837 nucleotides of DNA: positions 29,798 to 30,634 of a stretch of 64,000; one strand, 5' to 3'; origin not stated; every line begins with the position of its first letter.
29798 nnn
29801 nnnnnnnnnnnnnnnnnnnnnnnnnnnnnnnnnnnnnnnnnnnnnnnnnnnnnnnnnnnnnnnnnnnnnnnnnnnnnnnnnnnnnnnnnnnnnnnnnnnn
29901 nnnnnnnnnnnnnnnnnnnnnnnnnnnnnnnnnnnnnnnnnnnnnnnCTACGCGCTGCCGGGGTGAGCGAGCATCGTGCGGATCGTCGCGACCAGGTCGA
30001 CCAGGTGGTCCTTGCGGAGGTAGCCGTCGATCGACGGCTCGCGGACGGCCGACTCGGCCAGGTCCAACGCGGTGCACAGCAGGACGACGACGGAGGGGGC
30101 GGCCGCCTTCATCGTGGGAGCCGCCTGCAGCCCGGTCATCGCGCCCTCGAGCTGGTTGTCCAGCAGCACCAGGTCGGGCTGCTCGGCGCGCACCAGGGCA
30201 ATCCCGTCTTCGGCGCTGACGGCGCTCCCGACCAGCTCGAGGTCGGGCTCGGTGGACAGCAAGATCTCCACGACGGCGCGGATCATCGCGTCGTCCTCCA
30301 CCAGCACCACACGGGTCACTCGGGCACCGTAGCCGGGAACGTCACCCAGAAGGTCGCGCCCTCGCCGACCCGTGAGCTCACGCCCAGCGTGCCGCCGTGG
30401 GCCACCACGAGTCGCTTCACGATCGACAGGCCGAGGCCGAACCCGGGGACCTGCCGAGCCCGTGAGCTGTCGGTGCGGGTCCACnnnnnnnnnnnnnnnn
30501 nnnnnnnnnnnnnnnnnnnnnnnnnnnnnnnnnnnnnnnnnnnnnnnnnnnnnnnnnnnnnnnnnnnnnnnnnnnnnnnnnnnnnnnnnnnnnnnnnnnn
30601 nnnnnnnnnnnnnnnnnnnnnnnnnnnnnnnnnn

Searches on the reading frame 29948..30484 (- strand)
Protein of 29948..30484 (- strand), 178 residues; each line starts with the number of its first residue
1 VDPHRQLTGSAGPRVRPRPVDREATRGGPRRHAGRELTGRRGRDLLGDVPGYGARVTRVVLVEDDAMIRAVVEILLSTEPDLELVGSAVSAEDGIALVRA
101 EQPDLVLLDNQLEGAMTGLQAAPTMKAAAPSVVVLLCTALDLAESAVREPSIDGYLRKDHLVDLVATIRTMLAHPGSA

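Call 4: search_protein_families(library=pfam, proteins=[window:29948-30484:-], max_evalue=0.1)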
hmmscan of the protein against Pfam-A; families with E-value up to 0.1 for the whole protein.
window:29948-30484:- (178 aa): 1 family
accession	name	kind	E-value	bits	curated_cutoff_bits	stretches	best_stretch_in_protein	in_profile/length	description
PF00072.30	Response_reg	-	2.8e-13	50.4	30.2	1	59-165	1-107/111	Response regulator receiver domain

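Call 5: search_protein_families(library=ncbifam, proteins=[window:29948-30484:-], max_evalue=0.1)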
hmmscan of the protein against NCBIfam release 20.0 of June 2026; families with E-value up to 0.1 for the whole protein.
window:29948-30484:- (178 aa): 53 families (the best 25 are shown)
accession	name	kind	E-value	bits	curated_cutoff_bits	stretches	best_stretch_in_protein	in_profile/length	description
NF007935.0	PRK10651.1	equivalog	2.8e-14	52.8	250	1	57-160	7-111/216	two-component system response regulator NarL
NF047785.1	respo_reg_MadR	equivalog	1.4e-13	50.7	300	1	58-171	2-120/209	MadR family response regulator transcription factor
NF001965.0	PRK00742.1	subfamily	3.1e-10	39.8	293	1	57-138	4-84/357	chemotaxis-specific protein-glutamate methyltransferase CheB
NF052445.1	RespRegMctR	equivalog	7.1e-10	38.6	300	1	58-168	3-115/205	two-component system response regulator MctR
NF009206.0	PRK12555.1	subfamily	8.5e-10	38.1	342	1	58-142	2-85/340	chemotaxis-specific protein-glutamate methyltransferase CheB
NF007018.1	PRK09483.1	equivalog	4.3e-09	36.3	280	1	58-170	3-117/217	UvrY/SirA/GacA family response regulator transcription factor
NF008677.0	PRK11697.1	equivalog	7.7e-09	35.2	246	1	58-153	3-97/238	two-component system response regulator BtsR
NF007708.0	PRK10403.1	equivalog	3.8e-08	33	343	1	57-161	7-112/215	nitrate/nitrite response regulator protein NarP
NF009971.0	PRK13435.1-2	subfamily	1e-07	31.9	151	1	57-133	1-76/141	response regulator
NF006623.1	PRK09191.1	subfamily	1.1e-07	31.9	240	1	56-140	137-219/258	PhyR family response regulator anti-anti-sigma factor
NF011896.0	PRK15369.1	equivalog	2.5e-07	30.5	242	1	56-148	3-94/211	two component system response regulator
TIGR02875.1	spore_0_A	equivalog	4.1e-07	29.5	200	1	58-137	4-86/262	sporulation transcription factor Spo0A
NF009973.0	PRK13435.1-4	equivalog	6.1e-07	29.5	158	1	57-139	9-89/154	response regulator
TIGR02154.1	PhoB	equivalog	6.6e-07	28.9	296.2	1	57-172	3-120/226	phosphate regulon transcriptional regulator PhoB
NF009974.0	PRK13435.1-6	equivalog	9.7e-07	28.6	171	1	57-136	6-84/155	response regulator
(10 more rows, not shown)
